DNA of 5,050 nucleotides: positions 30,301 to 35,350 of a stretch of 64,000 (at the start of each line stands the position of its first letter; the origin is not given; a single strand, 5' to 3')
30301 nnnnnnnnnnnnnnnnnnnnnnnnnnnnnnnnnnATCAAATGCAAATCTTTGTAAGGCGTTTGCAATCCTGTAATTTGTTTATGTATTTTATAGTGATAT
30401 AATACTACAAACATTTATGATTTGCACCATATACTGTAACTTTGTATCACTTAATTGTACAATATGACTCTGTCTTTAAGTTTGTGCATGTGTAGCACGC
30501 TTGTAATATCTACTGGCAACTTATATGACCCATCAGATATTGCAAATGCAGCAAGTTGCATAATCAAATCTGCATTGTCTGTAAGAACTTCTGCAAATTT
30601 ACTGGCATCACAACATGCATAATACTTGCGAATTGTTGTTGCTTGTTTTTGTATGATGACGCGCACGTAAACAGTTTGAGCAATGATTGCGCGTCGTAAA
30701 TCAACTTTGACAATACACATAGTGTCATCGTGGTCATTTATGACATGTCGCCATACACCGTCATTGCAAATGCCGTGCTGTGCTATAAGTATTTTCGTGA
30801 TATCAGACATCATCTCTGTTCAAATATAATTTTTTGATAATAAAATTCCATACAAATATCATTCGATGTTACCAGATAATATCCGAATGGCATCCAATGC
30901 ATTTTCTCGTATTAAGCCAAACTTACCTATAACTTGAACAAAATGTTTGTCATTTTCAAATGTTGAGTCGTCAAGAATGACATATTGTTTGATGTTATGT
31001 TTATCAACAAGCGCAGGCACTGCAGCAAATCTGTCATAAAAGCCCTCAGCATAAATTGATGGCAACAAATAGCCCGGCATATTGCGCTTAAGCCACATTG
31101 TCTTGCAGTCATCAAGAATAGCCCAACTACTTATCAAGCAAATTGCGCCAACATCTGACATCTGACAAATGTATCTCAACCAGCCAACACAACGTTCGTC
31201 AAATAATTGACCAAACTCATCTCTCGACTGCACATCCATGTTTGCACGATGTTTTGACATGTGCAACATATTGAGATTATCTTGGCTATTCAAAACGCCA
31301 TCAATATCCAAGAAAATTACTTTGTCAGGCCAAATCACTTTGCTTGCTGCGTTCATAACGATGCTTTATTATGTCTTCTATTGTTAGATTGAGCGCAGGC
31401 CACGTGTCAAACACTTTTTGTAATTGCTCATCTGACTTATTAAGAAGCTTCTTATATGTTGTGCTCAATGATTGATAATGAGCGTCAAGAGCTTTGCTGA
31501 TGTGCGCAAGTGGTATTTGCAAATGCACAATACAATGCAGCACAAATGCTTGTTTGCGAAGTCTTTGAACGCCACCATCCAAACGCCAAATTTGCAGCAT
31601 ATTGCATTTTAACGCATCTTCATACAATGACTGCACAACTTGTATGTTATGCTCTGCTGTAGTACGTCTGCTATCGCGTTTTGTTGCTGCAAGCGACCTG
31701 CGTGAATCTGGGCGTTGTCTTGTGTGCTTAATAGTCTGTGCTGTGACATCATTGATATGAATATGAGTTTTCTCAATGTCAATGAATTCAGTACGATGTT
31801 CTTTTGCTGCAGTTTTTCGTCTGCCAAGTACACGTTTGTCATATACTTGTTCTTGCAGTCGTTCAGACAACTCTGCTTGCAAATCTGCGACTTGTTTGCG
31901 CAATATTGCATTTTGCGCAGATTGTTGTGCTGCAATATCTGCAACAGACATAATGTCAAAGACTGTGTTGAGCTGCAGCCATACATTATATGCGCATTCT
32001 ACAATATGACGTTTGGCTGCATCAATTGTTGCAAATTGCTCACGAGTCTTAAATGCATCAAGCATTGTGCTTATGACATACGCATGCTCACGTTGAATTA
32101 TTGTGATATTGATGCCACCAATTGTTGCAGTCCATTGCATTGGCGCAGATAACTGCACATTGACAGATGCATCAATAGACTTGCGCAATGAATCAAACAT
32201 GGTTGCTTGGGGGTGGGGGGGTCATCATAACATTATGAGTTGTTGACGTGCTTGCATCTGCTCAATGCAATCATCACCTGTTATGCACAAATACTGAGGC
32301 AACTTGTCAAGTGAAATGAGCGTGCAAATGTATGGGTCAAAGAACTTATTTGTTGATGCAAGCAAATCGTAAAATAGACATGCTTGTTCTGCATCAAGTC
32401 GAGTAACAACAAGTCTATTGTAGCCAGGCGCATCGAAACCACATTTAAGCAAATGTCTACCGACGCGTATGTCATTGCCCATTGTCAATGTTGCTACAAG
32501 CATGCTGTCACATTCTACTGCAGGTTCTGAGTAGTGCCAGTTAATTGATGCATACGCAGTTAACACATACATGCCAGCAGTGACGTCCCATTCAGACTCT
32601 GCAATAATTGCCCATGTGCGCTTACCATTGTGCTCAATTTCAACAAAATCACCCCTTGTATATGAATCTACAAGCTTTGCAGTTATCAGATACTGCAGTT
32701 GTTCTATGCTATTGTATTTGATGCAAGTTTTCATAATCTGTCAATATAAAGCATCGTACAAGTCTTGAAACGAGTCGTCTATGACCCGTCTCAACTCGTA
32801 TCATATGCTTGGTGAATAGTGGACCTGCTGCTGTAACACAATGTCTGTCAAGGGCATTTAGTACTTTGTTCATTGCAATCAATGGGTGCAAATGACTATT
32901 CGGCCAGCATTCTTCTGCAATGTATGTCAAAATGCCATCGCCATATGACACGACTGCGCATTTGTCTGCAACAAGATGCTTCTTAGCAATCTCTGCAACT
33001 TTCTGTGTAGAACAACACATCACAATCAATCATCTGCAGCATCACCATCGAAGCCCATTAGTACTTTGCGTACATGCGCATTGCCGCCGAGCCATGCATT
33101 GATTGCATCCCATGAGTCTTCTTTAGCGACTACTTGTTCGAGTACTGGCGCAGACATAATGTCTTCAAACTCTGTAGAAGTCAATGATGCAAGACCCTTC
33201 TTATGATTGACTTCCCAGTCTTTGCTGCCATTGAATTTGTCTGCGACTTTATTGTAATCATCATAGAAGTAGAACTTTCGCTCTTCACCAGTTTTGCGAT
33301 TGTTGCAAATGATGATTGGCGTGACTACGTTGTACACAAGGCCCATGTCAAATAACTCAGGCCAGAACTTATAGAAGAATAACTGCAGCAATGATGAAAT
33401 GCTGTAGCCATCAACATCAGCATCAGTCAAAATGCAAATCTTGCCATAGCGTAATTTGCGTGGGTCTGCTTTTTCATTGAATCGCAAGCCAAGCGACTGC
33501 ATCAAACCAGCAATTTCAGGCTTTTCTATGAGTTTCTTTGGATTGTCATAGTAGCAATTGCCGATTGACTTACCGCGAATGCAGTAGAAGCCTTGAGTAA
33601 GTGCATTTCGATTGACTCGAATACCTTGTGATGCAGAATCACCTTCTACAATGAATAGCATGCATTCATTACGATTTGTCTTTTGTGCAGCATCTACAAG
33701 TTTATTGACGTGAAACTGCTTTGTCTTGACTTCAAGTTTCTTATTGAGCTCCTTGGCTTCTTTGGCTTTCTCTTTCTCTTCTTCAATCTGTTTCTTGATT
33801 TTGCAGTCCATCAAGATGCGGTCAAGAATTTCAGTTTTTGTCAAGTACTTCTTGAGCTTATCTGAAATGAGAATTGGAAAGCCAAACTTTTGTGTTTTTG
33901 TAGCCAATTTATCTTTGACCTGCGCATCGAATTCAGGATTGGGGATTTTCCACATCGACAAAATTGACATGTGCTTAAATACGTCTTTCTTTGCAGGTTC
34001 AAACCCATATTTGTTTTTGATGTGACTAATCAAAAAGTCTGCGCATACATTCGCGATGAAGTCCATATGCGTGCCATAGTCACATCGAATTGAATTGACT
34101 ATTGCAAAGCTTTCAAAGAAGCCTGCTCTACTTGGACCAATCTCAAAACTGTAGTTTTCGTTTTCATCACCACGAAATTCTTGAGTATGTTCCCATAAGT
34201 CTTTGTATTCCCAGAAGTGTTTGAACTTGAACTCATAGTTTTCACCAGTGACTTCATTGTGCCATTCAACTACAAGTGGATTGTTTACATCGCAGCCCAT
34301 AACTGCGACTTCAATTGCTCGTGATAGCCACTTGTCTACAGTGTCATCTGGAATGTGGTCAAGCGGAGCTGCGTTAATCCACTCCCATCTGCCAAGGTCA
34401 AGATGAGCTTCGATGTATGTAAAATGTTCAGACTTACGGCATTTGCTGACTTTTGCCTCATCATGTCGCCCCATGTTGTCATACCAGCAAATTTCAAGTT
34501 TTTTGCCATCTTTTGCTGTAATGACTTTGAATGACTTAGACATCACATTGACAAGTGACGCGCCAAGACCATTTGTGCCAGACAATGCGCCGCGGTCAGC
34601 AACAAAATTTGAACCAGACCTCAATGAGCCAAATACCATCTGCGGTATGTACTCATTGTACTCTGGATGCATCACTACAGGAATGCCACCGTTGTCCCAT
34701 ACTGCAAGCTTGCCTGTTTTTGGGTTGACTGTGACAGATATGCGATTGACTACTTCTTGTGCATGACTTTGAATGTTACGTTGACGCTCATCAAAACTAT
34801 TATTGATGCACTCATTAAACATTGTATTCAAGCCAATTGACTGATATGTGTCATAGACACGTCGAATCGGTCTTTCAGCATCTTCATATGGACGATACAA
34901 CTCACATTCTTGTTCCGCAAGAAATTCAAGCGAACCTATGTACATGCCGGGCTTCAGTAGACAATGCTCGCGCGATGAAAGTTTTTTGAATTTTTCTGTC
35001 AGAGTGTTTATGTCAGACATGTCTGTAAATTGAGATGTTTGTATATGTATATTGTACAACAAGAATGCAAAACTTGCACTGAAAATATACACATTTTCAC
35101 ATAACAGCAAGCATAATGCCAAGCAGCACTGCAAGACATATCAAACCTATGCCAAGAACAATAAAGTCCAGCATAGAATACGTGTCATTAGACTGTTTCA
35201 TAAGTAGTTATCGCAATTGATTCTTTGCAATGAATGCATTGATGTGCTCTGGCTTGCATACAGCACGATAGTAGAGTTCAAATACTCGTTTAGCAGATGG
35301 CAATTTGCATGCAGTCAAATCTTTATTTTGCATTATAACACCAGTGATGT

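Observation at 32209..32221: G5-T-G7 homopolymeric tract forming the entire spacer between two genes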

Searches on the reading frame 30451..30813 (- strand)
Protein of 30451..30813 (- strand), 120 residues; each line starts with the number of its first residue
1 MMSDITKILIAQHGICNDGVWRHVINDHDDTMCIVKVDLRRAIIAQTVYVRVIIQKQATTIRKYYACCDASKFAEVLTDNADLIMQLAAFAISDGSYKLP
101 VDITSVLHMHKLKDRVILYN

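Call 9: search_protein_families(library=phrogs, proteins=[window:30451-30813:-], max_evalue=0.01)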
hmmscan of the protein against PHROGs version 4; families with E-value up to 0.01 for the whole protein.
window:30451-30813:- (120 aa): 2 families
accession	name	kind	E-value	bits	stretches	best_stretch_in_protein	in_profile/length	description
phrog_19363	-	unknown function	0.00071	20.8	1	37-107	46-117/124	-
phrog_30903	-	unknown function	0.0086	17.2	0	51-71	5-25/55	-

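Call 10: search_protein_families(library=pfam, proteins=[window:30451-30813:-], max_evalue=0.01)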
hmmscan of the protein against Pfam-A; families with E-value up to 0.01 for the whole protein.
window:30451-30813:- (120 aa): 0 families

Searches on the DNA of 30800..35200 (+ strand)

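Call 5: search_dna_similar(query=window:30800-35200:+, collection=phages, mode=near)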
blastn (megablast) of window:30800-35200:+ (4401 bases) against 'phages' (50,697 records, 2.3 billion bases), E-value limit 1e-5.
No match.

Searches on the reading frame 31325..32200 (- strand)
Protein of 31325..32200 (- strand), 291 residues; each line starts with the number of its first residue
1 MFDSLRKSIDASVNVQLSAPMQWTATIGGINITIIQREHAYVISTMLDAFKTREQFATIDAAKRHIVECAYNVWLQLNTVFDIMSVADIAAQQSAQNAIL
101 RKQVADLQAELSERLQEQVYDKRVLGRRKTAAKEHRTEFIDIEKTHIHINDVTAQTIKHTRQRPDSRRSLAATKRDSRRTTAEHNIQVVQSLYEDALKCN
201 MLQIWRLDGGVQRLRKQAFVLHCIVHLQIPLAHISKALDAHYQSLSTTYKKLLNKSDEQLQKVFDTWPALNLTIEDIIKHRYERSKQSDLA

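Call 9: search_protein_families(library=phrogs, proteins=[window:31325-32200:-], max_evalue=0.01)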
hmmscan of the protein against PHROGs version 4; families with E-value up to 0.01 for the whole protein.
window:31325-32200:- (291 aa): 0 families

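Call 10: search_protein_families(library=pfam, proteins=[window:31325-32200:-], max_evalue=0.01)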
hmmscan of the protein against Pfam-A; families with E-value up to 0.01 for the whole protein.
window:31325-32200:- (291 aa): 0 families

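Call 11: find_related_loci(query=window:31325-32200:-, collection=viral_contigs, flank=5000)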
Query window:31325-32200:- (291 aa) in viral_contigs; peptide patterns used: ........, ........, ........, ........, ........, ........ (x = any residue, [..] = any of these).
5 stretches matched a pattern; 1 encode a relative of the query (tblastn E <= 1e-3); 1 distinct loci.
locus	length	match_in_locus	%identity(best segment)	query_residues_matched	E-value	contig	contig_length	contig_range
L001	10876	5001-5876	84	1-291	8e-155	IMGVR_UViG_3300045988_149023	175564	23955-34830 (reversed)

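Call 18: find_encoding_contigs(protein=window:31325-32200:-, flank=3000, max_places=10)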
Protein window:31325-32200:- (291 aa): 3 contigs read that carry it; 1 place shown.
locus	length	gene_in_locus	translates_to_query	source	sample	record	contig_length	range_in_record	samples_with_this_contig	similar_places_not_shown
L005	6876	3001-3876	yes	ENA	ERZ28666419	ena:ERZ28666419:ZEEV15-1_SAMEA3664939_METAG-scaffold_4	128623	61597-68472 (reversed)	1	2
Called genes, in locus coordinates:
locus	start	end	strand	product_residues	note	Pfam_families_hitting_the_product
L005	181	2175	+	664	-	PF00204:DNA_gyraseB, PF01751:Toprim (faint), PF16898:TOPRIM_C (faint)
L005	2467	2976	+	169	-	-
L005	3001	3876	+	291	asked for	-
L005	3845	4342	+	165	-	PF18143:HAD_SAK_2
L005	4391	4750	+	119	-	-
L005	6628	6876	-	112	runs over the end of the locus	-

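Call 40: search_protein_families(library=pfam, proteins=[window:31325-32200:-], max_evalue=10)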
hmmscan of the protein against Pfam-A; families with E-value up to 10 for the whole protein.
window:31325-32200:- (291 aa): 7 families
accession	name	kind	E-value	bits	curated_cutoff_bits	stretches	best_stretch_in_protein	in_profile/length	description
PF02488.20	EMA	-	0.045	13.9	25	1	95-255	80-231/250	Merozoite Antigen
PF02276.23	CytoC_RC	-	0.051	13.4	22.4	1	72-197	141-263/310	Photosynthetic reaction centre cytochrome C subunit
PF04977.20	DivIC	-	0.074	13.3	28.9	1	69-112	5-48/80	Septum formation initiator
PF04062.19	P21-Arc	-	0.11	13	25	1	51-123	82-154/173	ARP2/3 complex ARPC3 (21 kDa) subunit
PF06229.18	FRG1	-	0.13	12.4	27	1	38-162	53-169/189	FRG1-like domain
PF08606.16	Prp19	-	0.18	12.2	22.7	1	100-138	26-64/68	Prp19/Pso4-like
PF13094.11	CENP-Q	-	0.19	12.3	28.5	1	79-151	20-91/162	CENP-Q, a CENPA-CAD centromere complex subunit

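Call 41: search_solved_structures(query=window:31325-32200:-, max_evalue=10)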
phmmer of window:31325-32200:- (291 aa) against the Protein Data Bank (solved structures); distinct sequences matched with E-value up to 10: 0.

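Call 51: search_protein_representatives(protein=window:31325-32200:-)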
Query: 291 residues. Proteins with E-value up to 0.001 (for the whole library): 2; up to 1e-10: 2; up to 1e-30: 1. The best 2 are listed.
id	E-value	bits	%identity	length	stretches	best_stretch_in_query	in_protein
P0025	1.4e-162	556.4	88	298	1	1-291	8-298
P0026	1.2e-19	88.0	28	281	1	5-253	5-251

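Call 88: predict_structure(alignment_id=A3)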
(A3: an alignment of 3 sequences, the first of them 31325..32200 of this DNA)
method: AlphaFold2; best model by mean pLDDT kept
length: 291 residues; sequences in the alignment: 3
mean_pLDDT: 52.7   pTM: 0.34
mean pLDDT of the five models: 52.7, 50.8, 44.9, 43.5, 39.9
residues with pLDDT >= 90: 0; 70-90: 41; 50-70: 114; < 50: 136
segments of 3 or more residues with pLDDT < 50: 1-54, 72-88, 123-171, 286-291
pLDDT, mean of each block of 10 residues (from residue 1): 36 35 35 39 43 49 52 47 46 60 71 60 44 35 34 32 38 54 77 70 60 68 70 72 61 69 60 64 49 39
secondary structure, 60 per line:
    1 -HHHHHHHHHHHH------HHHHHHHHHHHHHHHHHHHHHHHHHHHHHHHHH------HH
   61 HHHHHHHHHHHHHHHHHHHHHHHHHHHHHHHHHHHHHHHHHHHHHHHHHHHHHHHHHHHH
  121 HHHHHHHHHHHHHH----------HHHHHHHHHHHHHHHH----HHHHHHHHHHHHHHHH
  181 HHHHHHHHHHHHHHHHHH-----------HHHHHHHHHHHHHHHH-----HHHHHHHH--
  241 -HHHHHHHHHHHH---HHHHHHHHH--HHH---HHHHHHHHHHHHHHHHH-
elements in order: H2-13 H20-52 H59-134 H145-160 H165-198 H210-225 H231-238 H242-253 H257-265 H274-290

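Call 103: search_dna_similar(query=window:31325-32200:-, collection=phages, mode=protein, max_evalue=0.001, max_rows=5)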
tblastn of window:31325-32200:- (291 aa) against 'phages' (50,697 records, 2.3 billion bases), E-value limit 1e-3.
No match.

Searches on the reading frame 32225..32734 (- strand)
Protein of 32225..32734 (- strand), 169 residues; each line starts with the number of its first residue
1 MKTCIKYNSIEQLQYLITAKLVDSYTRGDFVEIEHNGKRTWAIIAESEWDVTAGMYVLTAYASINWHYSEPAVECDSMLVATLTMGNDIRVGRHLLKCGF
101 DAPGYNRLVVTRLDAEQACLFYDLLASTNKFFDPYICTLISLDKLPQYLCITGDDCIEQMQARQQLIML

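Call 9: search_protein_families(library=phrogs, proteins=[window:32225-32734:-], max_evalue=0.01)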
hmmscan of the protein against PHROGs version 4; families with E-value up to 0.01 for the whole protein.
window:32225-32734:- (169 aa): 0 families

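Call 10: search_protein_families(library=pfam, proteins=[window:32225-32734:-], max_evalue=0.01)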
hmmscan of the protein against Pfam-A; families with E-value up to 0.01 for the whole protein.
window:32225-32734:- (169 aa): 0 families

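Call 12: find_related_loci(query=window:32225-32734:-, collection=viral_contigs, flank=5000)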
Query window:32225-32734:- (169 aa) in viral_contigs; peptide patterns used: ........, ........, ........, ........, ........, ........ (x = any residue, [..] = any of these).
3 stretches matched a pattern; 1 encode a relative of the query (tblastn E <= 1e-3); 1 distinct loci.
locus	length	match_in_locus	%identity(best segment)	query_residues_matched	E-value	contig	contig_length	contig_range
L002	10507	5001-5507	95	1-169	5e-112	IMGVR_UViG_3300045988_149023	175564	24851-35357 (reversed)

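Call 17: find_encoding_contigs(protein=window:32225-32734:-, flank=3000, max_places=10)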
Protein window:32225-32734:- (169 aa): 4 contigs read that carry it; 2 places shown.
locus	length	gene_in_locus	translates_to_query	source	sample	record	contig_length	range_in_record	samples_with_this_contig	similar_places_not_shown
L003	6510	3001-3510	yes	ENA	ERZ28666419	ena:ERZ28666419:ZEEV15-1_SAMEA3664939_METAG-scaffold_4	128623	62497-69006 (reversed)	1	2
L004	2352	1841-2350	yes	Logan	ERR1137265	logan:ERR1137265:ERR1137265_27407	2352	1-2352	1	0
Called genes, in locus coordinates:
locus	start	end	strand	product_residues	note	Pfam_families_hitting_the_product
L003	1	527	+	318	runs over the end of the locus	-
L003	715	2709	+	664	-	PF00204:DNA_gyraseB, PF01751:Toprim (faint), PF16898:TOPRIM_C (faint)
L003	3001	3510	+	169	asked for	-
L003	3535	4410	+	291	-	-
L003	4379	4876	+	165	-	PF18143:HAD_SAK_2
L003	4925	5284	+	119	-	-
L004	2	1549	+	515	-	?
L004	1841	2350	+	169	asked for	?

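Call 21: find_homologous_proteins(query=window:32225-32734:-)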
Query window:32225-32734:- (169 aa): 3 proteins with E <= 0.001 among 16 candidates.
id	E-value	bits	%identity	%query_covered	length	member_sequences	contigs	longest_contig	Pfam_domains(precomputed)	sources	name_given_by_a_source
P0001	3.9e-101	354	93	100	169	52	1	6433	-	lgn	-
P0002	2.4e-54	202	94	58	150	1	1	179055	-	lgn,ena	-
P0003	3.2e-34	136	48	91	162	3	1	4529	-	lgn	-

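Call 22: list_cluster_members(proteins=[P0001, P0002, P0003])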
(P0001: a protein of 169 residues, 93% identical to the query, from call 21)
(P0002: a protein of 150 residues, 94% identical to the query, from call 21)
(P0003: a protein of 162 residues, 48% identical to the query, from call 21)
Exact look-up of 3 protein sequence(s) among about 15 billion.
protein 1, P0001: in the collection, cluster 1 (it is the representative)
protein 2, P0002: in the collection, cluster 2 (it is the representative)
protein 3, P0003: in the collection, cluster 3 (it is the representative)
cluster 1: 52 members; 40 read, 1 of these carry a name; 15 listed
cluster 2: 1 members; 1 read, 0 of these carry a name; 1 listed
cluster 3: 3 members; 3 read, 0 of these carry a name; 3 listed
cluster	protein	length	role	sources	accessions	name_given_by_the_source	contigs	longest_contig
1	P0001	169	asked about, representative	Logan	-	-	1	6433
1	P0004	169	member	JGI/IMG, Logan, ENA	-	hypothetical protein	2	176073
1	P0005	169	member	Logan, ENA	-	-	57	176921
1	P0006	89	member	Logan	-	-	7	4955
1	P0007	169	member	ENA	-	-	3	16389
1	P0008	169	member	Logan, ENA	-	-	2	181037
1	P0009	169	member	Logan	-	-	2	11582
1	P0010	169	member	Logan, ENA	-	-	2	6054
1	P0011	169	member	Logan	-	-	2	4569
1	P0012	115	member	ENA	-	-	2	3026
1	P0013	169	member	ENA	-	-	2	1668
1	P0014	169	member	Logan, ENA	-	-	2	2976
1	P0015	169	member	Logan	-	-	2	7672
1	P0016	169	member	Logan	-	-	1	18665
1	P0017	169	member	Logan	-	-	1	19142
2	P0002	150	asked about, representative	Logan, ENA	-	-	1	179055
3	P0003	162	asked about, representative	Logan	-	-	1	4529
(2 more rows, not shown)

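Call 23: find_encoding_contigs(protein=P0005, flank=1500, max_places=10)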
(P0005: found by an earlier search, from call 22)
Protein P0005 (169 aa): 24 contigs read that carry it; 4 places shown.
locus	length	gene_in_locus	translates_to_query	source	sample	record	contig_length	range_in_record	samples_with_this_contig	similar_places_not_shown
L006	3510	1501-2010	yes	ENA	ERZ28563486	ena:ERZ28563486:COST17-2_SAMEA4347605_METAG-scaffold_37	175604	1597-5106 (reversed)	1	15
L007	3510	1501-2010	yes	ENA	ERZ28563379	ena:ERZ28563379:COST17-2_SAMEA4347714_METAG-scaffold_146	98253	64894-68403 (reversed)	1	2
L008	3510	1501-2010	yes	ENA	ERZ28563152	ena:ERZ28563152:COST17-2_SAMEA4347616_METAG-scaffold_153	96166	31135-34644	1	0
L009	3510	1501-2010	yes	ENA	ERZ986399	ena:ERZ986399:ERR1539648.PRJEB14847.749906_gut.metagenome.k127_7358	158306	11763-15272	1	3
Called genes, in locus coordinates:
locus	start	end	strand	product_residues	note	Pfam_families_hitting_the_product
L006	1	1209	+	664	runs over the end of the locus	PF00204:DNA_gyraseB, PF16898:TOPRIM_C (faint)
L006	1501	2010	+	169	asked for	-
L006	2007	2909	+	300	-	-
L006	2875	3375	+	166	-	PF18143:HAD_SAK_2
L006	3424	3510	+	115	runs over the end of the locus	-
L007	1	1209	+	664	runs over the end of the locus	PF00204:DNA_gyraseB, PF16898:TOPRIM_C (faint)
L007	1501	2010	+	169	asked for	-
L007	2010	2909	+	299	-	-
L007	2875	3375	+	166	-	PF18143:HAD_SAK_2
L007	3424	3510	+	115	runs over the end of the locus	-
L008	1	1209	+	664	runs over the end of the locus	PF00204:DNA_gyraseB, PF16898:TOPRIM_C (faint)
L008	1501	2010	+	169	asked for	-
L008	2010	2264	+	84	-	-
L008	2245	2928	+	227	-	-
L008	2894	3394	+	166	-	PF18143:HAD_SAK_2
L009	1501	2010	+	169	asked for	-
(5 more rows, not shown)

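Call 28: find_encoding_contigs(protein=P0003, flank=3000, max_places=6)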
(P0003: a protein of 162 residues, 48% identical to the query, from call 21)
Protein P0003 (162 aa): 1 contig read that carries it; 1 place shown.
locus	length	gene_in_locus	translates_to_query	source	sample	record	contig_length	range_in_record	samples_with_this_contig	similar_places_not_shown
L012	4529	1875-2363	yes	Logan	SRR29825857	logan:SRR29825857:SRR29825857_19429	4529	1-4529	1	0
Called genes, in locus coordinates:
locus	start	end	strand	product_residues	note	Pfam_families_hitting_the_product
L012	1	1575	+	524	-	?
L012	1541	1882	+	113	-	-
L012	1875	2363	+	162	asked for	-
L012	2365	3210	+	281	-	-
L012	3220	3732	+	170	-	PF18143:HAD_SAK_2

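Call 32: find_encoding_contigs(protein=P0008, flank=1500, max_places=10)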
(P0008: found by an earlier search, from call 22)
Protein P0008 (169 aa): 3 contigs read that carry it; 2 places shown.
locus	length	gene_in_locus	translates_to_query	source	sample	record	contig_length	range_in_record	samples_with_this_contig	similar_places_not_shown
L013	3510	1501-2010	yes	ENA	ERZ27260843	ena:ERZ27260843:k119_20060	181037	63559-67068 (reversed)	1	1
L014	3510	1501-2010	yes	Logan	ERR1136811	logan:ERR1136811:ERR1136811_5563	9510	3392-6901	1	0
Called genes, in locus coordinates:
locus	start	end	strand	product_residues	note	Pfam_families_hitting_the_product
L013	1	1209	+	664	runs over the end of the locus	PF00204:DNA_gyraseB, PF01751:Toprim (faint)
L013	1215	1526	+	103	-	-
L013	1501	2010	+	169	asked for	-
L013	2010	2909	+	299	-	-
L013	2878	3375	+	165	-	PF18143:HAD_SAK_2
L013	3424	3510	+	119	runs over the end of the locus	-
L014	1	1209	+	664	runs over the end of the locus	PF00204:DNA_gyraseB, PF01751:Toprim (faint)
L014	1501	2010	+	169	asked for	-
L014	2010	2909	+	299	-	-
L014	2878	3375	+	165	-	PF18143:HAD_SAK_2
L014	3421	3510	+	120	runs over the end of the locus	-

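Call 33: find_encoding_contigs(protein=P0002, flank=1500, max_places=10)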
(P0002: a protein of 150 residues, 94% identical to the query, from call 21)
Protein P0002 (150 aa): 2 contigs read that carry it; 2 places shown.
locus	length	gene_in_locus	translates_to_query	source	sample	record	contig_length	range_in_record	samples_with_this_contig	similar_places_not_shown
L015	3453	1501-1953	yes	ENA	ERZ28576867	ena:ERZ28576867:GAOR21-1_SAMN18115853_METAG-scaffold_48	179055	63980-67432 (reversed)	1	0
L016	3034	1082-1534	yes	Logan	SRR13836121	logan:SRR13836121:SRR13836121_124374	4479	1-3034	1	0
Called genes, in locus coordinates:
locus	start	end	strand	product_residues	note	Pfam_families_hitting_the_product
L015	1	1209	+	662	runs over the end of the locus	PF00204:DNA_gyraseB, PF01751:Toprim (faint), PF16898:TOPRIM_C (faint)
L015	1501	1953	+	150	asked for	-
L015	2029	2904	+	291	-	-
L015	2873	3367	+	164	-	PF18143:HAD_SAK_2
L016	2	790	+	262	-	?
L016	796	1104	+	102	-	-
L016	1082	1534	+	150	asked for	-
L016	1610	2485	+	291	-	-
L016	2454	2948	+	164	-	PF18143:HAD_SAK_2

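Call 34: find_encoding_contigs(protein=P0017, flank=1500, max_places=10)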
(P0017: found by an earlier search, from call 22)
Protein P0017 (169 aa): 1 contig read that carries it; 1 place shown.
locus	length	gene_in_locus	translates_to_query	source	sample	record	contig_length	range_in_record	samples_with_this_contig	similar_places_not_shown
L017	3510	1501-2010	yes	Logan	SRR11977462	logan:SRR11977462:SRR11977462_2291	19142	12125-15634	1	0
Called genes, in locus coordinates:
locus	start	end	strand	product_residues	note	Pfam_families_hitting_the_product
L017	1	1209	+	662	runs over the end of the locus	PF00204:DNA_gyraseB, PF01751:Toprim (faint), PF16898:TOPRIM_C (faint)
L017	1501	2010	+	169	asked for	-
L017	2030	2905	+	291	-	-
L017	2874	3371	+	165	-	PF18143:HAD_SAK_2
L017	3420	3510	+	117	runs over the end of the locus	-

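Call 35: find_encoding_contigs(protein=P0016, flank=1500, max_places=10)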
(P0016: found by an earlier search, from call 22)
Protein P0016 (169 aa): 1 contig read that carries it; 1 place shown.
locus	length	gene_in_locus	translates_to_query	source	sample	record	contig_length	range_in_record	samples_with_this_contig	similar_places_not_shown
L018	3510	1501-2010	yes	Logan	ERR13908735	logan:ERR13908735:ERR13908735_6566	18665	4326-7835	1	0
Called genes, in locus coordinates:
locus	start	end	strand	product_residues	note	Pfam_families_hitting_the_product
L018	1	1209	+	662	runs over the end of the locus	PF00204:DNA_gyraseB, PF01751:Toprim (faint)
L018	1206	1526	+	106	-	-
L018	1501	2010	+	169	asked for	-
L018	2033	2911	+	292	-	-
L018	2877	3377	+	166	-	PF18143:HAD_SAK_2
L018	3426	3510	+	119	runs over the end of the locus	-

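Call 40: search_protein_families(library=pfam, proteins=[window:32225-32734:-], max_evalue=10)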
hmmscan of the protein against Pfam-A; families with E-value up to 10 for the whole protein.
window:32225-32734:- (169 aa): 0 families

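Call 104: search_dna_similar(query=window:32225-32734:-, collection=phages, mode=protein, max_evalue=0.001, max_rows=5)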
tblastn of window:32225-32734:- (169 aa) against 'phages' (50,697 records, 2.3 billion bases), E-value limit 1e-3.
No match.
